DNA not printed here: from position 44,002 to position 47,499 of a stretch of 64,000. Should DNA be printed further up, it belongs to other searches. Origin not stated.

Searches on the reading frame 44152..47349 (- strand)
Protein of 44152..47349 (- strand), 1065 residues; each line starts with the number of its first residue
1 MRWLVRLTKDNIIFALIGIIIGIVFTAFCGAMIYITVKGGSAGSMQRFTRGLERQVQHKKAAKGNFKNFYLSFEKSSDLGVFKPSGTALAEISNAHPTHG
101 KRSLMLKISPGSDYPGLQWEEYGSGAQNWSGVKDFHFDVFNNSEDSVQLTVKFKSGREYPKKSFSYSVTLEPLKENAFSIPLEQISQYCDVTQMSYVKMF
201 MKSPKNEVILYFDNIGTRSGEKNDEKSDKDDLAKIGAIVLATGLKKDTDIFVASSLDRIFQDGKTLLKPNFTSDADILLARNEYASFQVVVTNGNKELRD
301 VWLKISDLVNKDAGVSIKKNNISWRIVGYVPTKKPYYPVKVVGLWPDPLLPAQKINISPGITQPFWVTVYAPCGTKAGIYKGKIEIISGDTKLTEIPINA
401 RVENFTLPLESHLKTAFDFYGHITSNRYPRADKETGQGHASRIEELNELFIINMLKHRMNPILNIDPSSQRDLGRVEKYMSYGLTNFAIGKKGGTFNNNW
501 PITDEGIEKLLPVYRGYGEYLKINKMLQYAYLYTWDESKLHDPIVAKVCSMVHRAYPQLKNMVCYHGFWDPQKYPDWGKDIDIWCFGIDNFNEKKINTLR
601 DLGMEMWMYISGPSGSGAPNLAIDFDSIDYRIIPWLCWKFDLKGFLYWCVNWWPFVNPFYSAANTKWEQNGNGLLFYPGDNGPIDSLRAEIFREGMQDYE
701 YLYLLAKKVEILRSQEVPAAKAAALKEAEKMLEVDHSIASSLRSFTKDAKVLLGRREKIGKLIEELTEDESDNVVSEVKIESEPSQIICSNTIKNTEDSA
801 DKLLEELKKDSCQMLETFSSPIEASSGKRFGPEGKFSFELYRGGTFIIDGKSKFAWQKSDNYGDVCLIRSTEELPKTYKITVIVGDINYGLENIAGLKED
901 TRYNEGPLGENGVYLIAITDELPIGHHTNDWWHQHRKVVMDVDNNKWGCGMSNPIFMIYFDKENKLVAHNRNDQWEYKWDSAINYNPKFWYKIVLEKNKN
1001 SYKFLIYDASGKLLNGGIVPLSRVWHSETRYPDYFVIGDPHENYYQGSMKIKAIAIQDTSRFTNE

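Call 13: search_protein_families(library=ncbifam, proteins=[window:44152-47349:-], max_evalue=0.000001)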
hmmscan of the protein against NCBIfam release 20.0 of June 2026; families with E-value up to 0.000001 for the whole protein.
window:44152-47349:- (1065 aa): 0 families

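Call 35: search_protein_families(library=pfam, proteins=[window:44152-47349:-], max_evalue=0.01)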
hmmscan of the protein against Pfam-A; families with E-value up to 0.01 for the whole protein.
window:44152-47349:- (1065 aa): 3 families
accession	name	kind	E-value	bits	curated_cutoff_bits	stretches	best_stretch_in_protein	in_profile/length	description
PF13320.12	GH123_cat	-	4.2e-18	66.2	23.1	1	541-705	165-324/324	Glycoside hydrolase 123, catalytic domain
PF22680.2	Glyco_hydro_123_N_2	-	4.9e-13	49.6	27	1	281-386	29-140/142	Glycoside hydrolase 123 N-terminal domain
PF19543.5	GH123_N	-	9.4e-07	27.5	22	1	280-405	198-308/969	Glycoside hydrolase 123, N-terminal domain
